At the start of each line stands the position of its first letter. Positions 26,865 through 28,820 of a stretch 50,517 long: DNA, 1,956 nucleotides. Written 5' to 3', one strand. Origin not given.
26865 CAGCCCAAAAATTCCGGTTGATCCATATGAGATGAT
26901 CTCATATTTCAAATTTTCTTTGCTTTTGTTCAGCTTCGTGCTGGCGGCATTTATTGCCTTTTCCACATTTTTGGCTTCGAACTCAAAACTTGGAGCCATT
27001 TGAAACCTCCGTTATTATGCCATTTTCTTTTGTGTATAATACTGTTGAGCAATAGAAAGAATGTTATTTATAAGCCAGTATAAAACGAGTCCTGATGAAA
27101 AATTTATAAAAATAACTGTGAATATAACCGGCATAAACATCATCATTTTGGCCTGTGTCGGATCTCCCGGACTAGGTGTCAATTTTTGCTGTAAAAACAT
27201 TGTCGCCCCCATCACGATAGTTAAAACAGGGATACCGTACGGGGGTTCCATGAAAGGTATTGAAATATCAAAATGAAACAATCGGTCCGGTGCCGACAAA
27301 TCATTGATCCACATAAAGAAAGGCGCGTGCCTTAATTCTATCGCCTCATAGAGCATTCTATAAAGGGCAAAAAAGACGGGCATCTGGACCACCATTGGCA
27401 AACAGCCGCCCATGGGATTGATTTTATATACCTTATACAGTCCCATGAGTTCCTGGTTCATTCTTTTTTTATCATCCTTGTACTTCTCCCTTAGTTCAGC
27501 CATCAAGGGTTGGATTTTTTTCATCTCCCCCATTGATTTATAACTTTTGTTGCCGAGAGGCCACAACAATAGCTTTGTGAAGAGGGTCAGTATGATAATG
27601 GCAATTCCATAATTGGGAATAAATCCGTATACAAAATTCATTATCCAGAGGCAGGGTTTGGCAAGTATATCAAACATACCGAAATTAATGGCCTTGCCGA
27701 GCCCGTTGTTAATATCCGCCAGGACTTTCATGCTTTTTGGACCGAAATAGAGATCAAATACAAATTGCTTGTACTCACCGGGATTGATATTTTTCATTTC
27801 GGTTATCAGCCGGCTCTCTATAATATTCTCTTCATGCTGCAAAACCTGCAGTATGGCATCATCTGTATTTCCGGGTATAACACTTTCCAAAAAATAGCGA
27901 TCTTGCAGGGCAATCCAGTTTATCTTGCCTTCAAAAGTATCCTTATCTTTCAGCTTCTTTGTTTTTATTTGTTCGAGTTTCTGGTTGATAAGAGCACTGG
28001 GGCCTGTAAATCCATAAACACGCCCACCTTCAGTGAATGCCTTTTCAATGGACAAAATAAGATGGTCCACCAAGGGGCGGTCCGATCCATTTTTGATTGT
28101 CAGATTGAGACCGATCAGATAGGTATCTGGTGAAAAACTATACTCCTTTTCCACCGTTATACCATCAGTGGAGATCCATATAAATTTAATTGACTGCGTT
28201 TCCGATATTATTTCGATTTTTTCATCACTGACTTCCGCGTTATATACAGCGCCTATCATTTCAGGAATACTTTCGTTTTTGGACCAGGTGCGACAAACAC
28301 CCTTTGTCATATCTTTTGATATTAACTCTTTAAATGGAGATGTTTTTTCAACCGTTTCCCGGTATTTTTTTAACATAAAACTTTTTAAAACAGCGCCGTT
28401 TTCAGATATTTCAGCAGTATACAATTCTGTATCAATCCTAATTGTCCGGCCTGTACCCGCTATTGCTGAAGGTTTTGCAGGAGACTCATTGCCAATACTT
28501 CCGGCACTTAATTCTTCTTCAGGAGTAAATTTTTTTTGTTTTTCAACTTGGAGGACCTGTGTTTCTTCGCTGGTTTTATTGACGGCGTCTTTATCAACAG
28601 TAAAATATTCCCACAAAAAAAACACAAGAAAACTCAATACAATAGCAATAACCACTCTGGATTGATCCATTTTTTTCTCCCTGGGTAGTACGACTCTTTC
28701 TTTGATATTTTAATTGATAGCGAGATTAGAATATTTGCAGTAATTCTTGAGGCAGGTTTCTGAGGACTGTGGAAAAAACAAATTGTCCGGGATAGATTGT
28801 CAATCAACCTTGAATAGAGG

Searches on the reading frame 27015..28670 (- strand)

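Call 50: search_protein_families(library=ncbifam, max_evalue=0.00001, proteins=[window:27015-28670:-])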
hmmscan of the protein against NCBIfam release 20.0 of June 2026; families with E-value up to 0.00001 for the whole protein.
window:27015-28670:- (551 aa): 22 families
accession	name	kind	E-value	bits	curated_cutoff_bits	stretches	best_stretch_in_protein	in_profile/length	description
NF002352.0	PRK01318.1-3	equivalog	4.8e-128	428.7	447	1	1-550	1-552/562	membrane protein insertase YidC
NF002353.0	PRK01318.1-4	equivalog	2.7e-126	422.6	365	1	3-549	5-575/596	membrane protein insertase YidC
NF002351.0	PRK01318.1-1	equivalog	1.1e-97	328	740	1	1-546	1-530/545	membrane protein insertase YidC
NF002357.0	PRK01318.2-4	equivalog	1.4e-95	321.1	479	1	2-550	7-516/532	membrane protein insertase YidC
TIGR03592.1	yidC_oxa1_cterm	subfamily_domain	1.3e-70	237.4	84.3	1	353-547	1-190/191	membrane protein insertase YidC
NF002356.0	PRK01318.2-3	equivalog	2.4e-70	237.6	460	1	1-547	1-572/627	membrane protein insertase YidC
TIGR03593.1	yidC_nterm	equivalog_domain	1.2e-66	225.8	58.25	1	4-351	2-362/363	membrane protein insertase YidC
NF002355.0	PRK01318.2-2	equivalog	1.5e-65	221.8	891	1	5-549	4-596/602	membrane protein insertase YidC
NF002354.0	PRK01318.2-1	equivalog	1.5e-62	211.8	1094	1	230-548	238-532/548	membrane protein insertase YidC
NF002168.0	PRK01001.1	equivalog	4.8e-51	174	670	1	337-550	559-778/795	membrane protein insertase YidC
NF002358.0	PRK01318.2-5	equivalog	3.2e-48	164.8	605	1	2-549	2-538/545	membrane protein insertase YidC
NF002359.0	PRK01318.2-6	equivalog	3.5e-45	154.5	600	1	239-541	257-572/624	membrane protein insertase YidC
NF002803.0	PRK02944.1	equivalog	8.9e-35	120.3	377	1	338-546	42-240/255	YidC family membrane integrase SpoIIIJ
NF002350.0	PRK01315.1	equivalog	4.7e-34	118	282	1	354-549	42-257/329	membrane protein insertase YidC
NF002734.0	PRK02654.1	equivalog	1.3e-33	116.4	324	1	340-440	13-116/384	membrane protein insertase YidC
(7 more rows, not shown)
